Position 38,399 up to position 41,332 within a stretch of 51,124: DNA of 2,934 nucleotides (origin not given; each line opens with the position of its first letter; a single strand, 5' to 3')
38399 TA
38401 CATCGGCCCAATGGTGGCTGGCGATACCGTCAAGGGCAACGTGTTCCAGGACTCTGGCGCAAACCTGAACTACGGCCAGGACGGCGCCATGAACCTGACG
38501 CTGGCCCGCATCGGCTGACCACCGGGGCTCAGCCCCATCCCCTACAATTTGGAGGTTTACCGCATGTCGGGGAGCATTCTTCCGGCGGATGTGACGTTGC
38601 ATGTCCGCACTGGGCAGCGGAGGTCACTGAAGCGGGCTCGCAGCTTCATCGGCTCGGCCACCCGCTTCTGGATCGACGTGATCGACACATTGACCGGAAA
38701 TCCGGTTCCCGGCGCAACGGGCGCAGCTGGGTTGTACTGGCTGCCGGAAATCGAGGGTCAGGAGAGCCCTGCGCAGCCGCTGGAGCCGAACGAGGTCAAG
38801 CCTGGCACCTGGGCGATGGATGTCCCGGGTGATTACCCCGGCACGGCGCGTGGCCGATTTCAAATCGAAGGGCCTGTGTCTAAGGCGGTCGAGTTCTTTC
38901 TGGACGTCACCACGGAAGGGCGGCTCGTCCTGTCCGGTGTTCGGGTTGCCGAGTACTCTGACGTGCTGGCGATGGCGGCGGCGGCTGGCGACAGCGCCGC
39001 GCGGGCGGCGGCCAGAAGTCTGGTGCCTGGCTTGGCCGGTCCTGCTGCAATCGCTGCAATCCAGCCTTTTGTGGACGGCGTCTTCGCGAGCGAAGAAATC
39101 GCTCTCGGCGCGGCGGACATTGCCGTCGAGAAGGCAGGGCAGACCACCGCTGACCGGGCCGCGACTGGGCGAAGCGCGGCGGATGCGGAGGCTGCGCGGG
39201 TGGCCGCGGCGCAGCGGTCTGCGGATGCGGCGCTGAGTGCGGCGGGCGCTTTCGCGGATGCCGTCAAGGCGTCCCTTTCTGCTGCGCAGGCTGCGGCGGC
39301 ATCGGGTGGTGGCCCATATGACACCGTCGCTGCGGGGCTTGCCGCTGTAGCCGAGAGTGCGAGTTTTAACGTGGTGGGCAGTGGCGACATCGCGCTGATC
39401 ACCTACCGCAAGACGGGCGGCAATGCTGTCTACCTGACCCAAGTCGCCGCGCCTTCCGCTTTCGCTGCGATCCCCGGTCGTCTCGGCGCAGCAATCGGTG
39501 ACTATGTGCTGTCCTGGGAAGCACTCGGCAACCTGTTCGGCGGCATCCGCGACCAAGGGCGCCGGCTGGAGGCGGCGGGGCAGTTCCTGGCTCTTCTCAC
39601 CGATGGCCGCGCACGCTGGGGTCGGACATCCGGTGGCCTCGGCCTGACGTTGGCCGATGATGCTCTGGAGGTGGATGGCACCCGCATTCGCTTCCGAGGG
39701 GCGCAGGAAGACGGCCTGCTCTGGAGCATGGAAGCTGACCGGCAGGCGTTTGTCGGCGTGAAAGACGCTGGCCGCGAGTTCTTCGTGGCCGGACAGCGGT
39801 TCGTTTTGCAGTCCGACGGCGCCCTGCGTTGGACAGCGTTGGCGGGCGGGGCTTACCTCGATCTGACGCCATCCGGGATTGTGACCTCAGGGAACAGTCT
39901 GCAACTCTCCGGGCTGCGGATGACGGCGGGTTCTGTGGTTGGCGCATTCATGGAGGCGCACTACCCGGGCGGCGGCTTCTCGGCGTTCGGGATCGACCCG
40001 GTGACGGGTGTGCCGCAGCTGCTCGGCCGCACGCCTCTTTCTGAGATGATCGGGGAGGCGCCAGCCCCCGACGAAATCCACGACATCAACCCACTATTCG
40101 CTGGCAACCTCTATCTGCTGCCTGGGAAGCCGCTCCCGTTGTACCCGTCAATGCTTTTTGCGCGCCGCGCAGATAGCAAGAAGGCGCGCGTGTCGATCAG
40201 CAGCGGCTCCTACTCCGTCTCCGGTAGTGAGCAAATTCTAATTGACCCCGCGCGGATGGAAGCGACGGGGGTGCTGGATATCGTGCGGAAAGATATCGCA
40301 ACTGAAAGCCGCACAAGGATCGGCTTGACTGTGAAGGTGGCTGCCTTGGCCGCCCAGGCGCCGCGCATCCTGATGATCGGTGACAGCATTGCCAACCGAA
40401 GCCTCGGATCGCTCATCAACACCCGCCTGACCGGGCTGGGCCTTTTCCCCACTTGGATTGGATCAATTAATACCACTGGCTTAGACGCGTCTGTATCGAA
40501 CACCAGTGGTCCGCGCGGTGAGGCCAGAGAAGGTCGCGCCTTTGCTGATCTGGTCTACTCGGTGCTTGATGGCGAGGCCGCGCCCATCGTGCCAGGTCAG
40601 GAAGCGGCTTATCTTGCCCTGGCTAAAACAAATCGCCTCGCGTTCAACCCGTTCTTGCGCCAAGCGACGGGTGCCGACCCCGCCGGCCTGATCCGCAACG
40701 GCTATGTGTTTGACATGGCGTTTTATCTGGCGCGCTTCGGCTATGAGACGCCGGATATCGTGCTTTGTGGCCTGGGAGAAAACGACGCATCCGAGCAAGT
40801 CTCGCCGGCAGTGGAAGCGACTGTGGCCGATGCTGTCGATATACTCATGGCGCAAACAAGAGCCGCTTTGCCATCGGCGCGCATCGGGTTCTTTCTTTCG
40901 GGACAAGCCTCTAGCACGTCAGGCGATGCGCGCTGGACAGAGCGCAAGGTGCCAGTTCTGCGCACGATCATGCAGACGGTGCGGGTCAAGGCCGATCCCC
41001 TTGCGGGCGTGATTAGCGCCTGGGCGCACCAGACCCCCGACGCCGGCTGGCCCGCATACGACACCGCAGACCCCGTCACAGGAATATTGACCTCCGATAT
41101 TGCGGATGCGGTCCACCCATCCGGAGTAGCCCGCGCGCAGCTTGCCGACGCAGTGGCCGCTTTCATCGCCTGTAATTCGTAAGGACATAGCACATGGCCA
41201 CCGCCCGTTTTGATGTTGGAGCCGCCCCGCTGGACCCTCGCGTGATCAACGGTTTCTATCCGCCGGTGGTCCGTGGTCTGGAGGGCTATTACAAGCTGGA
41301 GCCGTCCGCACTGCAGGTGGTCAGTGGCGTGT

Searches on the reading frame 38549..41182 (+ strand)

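Call 64: search_protein_families(library=phrogs, proteins=[window:38549-41182:+], max_evalue=0.001)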
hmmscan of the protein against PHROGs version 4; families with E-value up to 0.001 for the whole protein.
window:38549-41182:+ (877 aa): 1 family
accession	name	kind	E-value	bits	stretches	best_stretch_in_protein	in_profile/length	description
phrog_32336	-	unknown function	2.7e-52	179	1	511-874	215-587/594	-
